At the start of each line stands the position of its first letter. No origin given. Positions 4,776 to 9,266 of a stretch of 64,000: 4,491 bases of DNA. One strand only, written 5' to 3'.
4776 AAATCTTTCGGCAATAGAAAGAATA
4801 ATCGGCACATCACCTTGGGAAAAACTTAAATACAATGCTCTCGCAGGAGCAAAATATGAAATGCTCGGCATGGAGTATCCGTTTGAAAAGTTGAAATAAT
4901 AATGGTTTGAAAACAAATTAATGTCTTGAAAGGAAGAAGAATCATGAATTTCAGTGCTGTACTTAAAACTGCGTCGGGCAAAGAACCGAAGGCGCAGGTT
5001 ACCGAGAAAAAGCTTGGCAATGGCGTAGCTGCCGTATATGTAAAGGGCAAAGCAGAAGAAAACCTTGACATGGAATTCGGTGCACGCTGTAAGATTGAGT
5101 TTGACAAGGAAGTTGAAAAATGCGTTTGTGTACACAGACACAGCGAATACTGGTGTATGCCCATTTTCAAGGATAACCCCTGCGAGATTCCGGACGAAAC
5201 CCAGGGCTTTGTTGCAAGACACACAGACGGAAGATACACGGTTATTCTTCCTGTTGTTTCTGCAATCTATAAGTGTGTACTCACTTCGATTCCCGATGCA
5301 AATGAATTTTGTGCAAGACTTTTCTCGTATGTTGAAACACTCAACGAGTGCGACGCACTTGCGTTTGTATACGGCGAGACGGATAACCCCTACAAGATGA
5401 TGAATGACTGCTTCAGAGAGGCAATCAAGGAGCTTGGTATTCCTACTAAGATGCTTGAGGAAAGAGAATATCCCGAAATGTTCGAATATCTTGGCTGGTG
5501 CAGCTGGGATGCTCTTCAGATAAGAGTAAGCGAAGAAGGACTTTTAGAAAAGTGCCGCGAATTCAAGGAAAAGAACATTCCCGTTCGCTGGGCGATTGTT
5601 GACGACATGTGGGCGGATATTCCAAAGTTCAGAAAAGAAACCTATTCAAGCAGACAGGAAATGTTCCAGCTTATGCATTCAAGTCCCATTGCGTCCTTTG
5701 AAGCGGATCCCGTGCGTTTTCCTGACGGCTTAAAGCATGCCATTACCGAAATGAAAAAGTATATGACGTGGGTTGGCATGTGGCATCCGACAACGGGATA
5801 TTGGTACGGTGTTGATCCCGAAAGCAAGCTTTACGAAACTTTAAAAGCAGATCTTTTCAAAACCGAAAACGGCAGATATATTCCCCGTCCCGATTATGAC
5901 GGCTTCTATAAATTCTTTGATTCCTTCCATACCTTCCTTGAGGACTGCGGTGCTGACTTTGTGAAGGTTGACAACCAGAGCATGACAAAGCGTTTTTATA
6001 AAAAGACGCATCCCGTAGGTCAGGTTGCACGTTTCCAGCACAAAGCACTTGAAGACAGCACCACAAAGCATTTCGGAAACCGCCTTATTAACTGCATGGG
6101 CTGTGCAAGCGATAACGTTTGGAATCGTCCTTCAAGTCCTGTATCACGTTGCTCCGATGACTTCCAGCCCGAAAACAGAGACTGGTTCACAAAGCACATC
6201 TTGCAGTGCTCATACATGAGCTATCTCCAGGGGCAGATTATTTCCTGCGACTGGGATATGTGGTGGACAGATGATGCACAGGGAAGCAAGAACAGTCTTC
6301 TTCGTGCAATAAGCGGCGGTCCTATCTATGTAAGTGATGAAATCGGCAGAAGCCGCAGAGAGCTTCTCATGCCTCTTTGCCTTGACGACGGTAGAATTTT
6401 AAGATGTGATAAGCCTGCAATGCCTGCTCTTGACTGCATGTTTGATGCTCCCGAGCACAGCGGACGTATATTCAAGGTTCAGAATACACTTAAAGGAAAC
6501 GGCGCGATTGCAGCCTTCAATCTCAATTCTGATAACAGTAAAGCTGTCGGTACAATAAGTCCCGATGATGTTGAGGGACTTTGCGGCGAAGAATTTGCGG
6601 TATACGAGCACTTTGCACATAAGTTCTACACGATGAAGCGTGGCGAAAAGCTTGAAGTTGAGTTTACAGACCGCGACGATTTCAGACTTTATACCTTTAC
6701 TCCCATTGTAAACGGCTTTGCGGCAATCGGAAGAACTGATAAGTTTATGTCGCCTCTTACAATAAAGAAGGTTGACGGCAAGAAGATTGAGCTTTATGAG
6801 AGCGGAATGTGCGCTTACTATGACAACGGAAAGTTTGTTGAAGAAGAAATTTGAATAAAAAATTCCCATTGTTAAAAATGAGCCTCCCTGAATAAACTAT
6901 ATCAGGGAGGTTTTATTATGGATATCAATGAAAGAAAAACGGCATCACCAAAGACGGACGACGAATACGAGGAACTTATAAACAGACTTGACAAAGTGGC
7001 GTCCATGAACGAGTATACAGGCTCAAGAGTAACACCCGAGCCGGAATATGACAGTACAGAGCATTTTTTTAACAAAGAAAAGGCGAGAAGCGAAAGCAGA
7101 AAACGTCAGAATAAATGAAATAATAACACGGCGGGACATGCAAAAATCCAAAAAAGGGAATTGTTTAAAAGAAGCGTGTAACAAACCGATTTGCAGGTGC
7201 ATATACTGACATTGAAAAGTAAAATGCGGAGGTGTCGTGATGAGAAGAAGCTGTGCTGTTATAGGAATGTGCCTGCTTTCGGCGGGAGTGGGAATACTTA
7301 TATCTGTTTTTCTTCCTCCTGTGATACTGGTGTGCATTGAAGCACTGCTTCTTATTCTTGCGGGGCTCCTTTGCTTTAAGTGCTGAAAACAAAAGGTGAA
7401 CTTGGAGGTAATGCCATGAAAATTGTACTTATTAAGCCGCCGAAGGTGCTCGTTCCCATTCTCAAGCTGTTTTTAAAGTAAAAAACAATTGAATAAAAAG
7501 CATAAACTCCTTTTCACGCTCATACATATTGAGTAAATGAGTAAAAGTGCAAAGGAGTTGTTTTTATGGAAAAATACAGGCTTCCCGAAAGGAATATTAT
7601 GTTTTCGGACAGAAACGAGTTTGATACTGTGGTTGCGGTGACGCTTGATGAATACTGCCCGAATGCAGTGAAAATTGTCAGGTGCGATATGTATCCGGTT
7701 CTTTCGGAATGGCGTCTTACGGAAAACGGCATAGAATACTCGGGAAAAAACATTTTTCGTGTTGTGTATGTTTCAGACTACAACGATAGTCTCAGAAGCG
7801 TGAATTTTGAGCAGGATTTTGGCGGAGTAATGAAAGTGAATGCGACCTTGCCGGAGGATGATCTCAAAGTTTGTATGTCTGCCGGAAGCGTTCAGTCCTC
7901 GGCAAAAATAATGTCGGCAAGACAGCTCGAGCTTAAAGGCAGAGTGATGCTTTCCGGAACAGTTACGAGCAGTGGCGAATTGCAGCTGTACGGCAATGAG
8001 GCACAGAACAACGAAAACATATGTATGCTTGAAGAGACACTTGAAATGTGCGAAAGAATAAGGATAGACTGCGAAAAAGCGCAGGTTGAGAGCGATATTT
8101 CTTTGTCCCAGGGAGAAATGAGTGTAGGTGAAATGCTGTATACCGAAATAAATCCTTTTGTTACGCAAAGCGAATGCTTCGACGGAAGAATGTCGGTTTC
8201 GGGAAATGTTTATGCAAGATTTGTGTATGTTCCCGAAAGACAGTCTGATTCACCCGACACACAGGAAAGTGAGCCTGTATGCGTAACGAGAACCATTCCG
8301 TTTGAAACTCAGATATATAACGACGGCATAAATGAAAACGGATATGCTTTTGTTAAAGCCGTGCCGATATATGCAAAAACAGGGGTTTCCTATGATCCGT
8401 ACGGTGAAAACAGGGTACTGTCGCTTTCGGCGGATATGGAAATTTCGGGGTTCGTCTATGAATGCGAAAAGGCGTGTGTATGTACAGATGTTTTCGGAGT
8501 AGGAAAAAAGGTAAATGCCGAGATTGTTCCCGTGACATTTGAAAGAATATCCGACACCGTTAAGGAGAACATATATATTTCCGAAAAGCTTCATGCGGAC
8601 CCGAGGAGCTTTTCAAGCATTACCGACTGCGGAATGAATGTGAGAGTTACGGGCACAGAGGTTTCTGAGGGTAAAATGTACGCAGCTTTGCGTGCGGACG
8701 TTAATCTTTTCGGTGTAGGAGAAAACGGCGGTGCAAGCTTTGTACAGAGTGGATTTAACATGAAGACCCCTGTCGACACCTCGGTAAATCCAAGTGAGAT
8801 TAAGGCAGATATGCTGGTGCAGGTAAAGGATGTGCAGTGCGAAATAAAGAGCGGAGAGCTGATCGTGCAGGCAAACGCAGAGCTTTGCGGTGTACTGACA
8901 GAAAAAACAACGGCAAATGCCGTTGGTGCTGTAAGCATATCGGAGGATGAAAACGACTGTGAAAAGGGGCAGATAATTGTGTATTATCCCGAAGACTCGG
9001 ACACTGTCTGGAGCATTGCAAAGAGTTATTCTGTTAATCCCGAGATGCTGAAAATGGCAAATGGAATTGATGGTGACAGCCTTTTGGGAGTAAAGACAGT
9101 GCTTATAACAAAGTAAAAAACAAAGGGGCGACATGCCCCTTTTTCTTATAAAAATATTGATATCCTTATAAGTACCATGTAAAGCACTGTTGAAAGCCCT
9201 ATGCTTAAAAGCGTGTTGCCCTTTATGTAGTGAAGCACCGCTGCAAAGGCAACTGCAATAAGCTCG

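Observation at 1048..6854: Operon pairing an unusually short glycyl radical enzyme with a GH36/raffinose-synthase-like hydrolase under a LacI regulator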

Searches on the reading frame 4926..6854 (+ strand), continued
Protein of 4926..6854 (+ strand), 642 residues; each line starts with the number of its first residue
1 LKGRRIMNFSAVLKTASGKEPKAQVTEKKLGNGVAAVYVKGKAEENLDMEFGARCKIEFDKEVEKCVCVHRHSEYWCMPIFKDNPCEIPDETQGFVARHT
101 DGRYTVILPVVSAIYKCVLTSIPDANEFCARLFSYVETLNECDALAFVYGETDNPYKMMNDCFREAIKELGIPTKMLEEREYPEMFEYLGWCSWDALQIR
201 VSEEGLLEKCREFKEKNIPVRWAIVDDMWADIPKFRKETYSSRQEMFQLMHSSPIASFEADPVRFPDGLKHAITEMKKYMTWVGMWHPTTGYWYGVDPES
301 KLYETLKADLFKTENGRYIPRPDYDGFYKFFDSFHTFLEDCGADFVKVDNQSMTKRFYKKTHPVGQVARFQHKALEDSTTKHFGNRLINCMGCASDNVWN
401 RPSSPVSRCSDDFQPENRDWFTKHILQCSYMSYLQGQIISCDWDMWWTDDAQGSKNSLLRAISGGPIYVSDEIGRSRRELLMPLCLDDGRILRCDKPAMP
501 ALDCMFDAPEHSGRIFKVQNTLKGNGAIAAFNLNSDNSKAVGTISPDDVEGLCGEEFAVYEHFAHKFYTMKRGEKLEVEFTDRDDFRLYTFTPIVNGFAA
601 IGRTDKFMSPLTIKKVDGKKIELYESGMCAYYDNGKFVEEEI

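Call 72: find_encoding_contigs(protein=P0301, flank=6000, max_places=1)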
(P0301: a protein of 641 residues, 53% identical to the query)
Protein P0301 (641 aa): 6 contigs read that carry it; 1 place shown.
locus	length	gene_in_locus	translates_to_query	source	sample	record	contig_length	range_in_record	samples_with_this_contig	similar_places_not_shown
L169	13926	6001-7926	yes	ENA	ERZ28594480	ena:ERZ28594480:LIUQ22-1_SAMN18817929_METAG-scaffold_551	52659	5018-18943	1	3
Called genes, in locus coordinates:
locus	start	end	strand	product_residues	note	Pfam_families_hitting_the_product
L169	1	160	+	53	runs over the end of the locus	PF01476:LysM (weak)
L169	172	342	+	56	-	-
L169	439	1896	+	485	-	PF00239:Resolvase, PF07508:Recombinase, PF13408:Zn_ribbon_recom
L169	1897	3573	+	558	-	PF00239:Resolvase, PF07508:Recombinase, PF13408:Zn_ribbon_recom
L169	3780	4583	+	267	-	-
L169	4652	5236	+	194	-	PF14022:DUF4238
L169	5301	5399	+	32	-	-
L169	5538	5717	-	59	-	-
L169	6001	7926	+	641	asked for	PF05691:Raffinose_syn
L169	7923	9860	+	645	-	-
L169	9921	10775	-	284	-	PF02311:AraC_binding, PF07883:Cupin_2, PF12833:HTH_18, PF00165:HTH_AraC (weak)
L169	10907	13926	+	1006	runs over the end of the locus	PF14307:Glyco_tran_WbsX (weak), PF07833:Cu_amine_oxidN1 (faint)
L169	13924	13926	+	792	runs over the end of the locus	-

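Call 79: find_encoding_contigs(protein=P0271, flank=10000, max_places=1)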
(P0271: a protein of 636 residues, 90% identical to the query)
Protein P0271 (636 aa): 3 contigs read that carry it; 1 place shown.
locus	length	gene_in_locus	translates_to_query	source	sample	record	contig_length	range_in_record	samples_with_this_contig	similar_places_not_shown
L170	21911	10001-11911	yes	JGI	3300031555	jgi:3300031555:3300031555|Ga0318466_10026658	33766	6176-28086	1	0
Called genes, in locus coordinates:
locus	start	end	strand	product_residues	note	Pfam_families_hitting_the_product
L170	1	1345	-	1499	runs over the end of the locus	PF02811:PHP, PF00929:RNase_T, PF16473:Rv2179c-like (weak), PF07733:DNA_pol3_alpha, PF17657:DNA_pol3_finger, PF14579:HHH_6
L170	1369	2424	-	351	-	PF04551:GcpE, PF26540:GcpE_C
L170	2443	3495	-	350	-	PF02163:Peptidase_M50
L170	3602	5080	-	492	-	PF01098:FTSW_RODA_SPOVE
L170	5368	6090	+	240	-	-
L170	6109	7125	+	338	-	PF00356:LacI, PF00532:Peripla_BP_1, PF13407:Peripla_BP_4, PF13377:Peripla_BP_3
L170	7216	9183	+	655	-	PF02901:PFL-like, PF01228:Gly_radical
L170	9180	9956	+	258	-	PF13353:Fer4_12, PF04055:Radical_SAM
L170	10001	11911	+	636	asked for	PF05691:Raffinose_syn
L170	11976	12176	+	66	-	-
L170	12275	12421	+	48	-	-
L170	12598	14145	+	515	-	PF12673:SipL (faint)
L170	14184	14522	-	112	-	PF05437:AzlD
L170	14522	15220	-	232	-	PF03591:AzlC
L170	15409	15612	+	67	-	PF08984:DUF1858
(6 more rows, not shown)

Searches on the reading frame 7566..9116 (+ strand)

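Call 3: search_protein_families(library=pfam, proteins=[window:7566-9116:+], max_evalue=0.01)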
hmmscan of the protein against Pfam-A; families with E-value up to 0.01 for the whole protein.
window:7566-9116:+ (516 aa): 2 families
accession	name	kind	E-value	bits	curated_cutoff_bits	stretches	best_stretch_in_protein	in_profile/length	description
PF12673.12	SipL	-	2.2e-17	63.5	23.6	2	187-267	2-70/78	SipL, SPOCS domain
PF01476.26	LysM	-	0.00012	22.4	20.9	1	479-513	7-40/43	LysM domain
